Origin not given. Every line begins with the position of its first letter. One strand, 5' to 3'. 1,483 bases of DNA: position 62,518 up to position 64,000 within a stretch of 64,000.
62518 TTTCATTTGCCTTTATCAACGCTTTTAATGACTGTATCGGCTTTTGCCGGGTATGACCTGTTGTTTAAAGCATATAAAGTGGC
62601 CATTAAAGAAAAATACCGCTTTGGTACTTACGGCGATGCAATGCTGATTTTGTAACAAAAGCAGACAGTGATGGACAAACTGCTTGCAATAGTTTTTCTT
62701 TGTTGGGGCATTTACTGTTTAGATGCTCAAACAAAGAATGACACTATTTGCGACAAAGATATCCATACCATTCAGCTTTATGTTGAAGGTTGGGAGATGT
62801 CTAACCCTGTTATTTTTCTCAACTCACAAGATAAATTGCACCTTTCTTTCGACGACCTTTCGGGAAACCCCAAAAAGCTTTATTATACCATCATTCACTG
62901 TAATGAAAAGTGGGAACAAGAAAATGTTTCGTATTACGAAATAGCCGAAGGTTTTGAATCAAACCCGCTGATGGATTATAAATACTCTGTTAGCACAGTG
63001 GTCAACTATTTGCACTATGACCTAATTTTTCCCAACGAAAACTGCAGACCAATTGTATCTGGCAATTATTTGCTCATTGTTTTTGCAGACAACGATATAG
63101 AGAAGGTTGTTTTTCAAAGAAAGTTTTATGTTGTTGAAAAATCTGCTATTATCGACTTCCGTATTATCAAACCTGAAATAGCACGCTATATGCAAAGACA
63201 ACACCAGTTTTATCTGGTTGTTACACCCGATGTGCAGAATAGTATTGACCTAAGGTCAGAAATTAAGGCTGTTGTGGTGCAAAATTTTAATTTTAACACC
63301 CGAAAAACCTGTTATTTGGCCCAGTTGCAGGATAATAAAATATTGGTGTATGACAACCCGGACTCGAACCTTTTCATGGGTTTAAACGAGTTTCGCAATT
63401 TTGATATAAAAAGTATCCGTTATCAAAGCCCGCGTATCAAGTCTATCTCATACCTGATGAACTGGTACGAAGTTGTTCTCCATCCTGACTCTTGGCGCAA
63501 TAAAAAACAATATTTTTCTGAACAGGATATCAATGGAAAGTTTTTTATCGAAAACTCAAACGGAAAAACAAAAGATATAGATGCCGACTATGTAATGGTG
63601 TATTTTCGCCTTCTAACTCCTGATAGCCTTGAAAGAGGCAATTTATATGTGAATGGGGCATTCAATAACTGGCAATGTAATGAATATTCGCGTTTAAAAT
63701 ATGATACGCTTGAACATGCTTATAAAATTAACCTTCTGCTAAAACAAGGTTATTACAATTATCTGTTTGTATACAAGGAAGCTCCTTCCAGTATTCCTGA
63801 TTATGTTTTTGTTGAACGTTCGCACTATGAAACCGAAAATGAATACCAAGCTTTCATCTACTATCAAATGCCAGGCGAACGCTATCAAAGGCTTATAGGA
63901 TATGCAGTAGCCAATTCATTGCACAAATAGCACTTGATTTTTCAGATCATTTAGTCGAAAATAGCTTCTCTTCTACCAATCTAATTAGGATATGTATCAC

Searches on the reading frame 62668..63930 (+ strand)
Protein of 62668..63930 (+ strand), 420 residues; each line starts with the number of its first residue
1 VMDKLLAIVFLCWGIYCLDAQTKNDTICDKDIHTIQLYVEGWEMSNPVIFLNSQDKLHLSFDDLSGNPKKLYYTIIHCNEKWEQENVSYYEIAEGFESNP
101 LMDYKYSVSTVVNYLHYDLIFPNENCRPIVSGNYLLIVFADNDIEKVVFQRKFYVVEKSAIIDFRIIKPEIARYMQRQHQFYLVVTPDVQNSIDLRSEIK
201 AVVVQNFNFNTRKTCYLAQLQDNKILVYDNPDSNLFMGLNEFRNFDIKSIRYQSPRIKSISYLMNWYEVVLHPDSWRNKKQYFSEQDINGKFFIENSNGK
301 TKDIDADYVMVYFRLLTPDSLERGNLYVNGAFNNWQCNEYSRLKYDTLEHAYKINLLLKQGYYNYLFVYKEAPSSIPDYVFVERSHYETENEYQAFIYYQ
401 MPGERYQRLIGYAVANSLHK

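Call 58: search_protein_families(library=pfam, proteins=[window:62668-63930:+], max_evalue=0.0001)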
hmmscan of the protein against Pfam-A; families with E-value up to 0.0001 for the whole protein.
window:62668-63930:+ (420 aa): 1 family
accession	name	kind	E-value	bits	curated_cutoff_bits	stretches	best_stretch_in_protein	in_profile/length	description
PF17116.11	T9SS_plug_1st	-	3.4e-39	134.1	23.9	1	32-157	1-126/126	Type 9 secretion system plug protein 1st domain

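Call 84: find_encoding_contigs(protein=window:62668-63930:+, flank=10000, max_places=2)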
Protein window:62668-63930:+ (420 aa): no gene with exactly this product is on record in the collection.
